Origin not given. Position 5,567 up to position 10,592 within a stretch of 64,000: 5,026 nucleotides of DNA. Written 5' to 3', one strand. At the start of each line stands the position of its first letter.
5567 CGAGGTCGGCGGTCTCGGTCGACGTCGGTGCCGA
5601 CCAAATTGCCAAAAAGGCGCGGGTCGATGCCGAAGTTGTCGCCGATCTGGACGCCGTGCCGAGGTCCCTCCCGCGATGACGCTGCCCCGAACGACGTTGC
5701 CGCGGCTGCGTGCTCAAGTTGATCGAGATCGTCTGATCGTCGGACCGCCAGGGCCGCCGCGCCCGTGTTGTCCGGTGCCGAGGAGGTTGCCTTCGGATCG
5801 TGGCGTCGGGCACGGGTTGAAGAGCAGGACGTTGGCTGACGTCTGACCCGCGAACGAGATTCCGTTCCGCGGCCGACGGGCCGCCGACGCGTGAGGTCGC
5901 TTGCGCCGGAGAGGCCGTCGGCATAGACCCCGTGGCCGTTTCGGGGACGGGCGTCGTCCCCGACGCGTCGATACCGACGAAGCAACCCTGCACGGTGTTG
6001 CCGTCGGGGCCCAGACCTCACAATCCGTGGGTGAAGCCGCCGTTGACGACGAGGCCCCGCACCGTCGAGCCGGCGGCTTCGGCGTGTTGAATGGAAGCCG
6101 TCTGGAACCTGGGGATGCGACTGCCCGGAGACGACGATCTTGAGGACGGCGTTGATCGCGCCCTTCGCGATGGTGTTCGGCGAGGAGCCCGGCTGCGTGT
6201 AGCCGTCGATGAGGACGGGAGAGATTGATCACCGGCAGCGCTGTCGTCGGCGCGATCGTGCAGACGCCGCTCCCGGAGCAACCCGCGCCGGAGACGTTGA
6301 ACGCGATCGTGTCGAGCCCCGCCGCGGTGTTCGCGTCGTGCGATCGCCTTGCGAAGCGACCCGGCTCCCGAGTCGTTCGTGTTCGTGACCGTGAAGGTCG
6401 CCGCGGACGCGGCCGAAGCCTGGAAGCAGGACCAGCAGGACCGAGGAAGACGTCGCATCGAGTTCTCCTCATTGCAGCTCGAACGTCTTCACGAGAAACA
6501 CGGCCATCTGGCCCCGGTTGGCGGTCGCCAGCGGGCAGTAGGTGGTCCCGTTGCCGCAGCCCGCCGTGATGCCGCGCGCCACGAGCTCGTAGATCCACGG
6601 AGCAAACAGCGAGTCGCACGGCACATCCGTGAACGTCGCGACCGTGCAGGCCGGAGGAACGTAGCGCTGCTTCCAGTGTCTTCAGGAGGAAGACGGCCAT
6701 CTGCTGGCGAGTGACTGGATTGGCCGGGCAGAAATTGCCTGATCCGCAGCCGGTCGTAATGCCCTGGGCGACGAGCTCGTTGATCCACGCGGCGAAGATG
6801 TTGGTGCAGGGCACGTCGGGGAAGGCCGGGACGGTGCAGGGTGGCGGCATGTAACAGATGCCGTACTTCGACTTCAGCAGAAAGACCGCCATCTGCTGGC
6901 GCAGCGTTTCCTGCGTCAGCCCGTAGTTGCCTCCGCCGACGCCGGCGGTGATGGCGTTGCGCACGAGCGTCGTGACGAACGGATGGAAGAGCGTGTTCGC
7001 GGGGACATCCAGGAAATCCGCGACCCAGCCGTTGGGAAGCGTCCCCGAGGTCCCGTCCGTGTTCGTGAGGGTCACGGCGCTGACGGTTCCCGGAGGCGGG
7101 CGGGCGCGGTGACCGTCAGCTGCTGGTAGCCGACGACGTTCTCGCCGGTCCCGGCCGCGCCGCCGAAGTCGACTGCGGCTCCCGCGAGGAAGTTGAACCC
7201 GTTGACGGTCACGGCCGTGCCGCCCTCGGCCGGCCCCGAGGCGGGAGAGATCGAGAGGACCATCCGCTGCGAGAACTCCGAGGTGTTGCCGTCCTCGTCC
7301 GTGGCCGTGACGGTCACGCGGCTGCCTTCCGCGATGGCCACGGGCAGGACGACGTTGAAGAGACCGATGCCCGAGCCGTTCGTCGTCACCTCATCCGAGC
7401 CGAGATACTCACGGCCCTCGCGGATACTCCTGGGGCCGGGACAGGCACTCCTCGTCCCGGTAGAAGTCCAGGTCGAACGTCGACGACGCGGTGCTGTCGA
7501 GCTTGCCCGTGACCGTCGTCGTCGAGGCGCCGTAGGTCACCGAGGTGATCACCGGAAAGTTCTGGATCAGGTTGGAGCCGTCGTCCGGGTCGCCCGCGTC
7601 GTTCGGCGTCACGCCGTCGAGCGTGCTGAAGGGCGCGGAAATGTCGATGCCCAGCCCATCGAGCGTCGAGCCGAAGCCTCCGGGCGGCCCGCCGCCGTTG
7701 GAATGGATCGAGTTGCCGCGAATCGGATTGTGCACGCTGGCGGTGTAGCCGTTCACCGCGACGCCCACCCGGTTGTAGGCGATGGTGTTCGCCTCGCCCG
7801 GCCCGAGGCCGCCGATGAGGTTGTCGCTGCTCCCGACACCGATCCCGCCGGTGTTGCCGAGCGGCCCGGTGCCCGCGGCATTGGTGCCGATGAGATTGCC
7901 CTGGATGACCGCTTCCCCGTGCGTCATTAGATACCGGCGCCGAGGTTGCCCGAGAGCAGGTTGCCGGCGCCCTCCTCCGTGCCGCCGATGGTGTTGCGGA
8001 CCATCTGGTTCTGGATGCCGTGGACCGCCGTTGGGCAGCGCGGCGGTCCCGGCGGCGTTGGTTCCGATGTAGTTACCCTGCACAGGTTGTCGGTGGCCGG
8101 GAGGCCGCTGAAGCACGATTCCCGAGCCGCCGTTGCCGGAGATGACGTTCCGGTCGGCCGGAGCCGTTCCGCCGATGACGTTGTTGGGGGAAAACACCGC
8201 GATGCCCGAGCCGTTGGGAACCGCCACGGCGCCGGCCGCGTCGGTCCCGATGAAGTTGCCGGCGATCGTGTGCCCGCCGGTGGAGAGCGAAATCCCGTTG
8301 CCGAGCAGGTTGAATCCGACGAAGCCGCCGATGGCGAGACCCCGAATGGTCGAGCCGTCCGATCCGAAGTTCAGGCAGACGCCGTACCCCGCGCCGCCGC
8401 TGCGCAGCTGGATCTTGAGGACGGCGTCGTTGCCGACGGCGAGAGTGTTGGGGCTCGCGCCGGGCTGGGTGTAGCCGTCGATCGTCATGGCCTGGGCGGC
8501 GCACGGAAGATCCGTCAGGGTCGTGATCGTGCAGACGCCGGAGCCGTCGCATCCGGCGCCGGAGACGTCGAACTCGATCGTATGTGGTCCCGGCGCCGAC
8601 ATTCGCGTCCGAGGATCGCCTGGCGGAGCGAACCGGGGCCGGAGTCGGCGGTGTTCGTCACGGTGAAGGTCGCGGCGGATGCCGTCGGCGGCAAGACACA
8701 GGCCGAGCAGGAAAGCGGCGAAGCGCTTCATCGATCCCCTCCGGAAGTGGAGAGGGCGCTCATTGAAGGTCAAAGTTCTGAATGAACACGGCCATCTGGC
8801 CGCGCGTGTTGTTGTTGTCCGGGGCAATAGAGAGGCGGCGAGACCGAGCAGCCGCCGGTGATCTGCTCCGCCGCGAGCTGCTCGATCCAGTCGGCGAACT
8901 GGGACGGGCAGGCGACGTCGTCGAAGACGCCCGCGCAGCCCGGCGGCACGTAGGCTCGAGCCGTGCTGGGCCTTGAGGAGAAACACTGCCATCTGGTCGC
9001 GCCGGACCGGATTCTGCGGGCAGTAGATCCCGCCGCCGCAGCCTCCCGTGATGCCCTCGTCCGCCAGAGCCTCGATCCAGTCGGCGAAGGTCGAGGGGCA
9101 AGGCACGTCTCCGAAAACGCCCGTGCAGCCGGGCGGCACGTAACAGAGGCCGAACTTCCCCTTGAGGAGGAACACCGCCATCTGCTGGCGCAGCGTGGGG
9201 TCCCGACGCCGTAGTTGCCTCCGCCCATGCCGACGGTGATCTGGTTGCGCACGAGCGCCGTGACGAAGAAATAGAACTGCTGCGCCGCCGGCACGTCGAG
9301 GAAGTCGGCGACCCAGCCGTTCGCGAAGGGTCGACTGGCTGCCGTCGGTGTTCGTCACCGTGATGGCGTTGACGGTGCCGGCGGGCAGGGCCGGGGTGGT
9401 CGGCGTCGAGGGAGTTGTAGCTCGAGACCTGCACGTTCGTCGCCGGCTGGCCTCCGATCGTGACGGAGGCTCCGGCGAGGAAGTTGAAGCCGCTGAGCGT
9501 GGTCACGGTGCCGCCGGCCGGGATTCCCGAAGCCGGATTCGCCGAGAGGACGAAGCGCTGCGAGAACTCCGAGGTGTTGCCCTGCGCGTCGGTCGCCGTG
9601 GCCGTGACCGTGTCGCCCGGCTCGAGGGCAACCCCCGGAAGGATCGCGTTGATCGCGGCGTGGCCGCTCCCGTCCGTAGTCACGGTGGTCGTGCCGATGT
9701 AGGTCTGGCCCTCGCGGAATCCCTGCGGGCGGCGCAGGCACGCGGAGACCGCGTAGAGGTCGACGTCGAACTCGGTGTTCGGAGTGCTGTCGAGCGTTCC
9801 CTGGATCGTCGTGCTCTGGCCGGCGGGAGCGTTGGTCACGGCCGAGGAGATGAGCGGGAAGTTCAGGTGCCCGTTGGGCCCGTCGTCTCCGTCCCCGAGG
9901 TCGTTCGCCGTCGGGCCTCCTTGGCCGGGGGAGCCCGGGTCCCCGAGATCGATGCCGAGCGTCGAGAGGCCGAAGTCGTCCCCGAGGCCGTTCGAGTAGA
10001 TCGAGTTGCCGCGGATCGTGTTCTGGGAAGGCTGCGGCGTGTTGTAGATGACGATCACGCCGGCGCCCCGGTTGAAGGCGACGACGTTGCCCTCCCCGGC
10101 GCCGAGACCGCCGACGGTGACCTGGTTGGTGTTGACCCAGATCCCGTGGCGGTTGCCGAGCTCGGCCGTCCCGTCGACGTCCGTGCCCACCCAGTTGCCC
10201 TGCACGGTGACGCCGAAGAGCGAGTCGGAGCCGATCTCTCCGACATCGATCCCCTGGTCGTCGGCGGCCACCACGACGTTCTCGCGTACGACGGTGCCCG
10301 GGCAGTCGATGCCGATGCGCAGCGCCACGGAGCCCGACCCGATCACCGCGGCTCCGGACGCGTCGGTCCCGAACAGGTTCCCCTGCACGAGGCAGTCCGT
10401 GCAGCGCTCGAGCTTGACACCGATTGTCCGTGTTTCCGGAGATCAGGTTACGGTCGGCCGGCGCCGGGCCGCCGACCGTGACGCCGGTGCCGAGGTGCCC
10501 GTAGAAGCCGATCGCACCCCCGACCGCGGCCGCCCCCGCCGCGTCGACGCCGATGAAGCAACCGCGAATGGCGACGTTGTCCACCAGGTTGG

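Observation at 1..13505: Six head-to-tail paralogs of a secreted beta-helix / IPT / Cys-rich-SLH-like protein occupy 13.5 kb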

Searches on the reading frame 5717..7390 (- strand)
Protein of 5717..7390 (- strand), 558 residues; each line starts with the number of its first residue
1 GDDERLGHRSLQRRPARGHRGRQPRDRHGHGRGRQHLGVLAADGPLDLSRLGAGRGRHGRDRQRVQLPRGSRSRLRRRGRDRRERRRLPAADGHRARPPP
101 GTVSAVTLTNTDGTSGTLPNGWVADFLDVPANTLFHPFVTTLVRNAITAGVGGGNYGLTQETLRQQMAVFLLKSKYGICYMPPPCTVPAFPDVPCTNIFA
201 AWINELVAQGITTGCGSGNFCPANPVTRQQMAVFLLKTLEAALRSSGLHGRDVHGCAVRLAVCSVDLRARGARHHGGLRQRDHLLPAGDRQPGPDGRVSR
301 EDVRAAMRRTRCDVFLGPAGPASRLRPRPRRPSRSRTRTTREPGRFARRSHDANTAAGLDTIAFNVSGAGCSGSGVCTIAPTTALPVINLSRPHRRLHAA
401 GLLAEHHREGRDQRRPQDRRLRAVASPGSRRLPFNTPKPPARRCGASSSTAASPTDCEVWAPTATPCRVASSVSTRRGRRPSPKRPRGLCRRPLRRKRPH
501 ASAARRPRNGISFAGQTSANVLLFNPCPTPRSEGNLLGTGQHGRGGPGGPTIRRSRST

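Call 8: search_protein_families(library=pfam, proteins=[window:5717-7390:-], max_evalue=0.01)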
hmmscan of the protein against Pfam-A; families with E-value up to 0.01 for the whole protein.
window:5717-7390:- (558 aa): 1 family
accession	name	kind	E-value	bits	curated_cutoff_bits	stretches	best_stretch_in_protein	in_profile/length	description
PF00395.25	SLH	-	1.2e-06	28.8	20.8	1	203-232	15-44/44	S-layer homology domain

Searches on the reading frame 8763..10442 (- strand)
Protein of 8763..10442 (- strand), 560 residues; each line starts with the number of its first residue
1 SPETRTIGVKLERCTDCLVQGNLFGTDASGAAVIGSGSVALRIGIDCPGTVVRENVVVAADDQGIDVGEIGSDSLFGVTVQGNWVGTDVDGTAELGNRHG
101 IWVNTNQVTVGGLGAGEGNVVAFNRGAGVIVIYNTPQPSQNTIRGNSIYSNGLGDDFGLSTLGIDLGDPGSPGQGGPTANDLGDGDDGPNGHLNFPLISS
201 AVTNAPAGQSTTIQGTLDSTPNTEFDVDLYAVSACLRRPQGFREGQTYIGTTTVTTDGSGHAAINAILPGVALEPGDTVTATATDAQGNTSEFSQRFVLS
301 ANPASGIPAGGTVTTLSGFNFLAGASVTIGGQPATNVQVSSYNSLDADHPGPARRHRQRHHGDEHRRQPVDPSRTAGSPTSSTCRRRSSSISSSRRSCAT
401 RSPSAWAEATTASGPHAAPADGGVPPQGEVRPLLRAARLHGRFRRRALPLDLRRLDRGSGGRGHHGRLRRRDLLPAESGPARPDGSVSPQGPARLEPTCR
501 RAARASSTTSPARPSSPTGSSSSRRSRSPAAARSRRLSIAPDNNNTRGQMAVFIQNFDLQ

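Call 8: search_protein_families(library=pfam, proteins=[window:8763-10442:-], max_evalue=0.01)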
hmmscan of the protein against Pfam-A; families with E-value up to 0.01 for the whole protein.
window:8763-10442:- (560 aa): 2 families
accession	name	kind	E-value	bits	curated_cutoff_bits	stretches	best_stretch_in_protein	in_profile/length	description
PF01833.30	TIG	-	1.7e-05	25.2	20.9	1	298-342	3-50/84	IPT/TIG domain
PF05048.19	NosD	-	0.004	17.1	23.6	0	118-154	120-152/212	Periplasmic copper-binding protein (NosD)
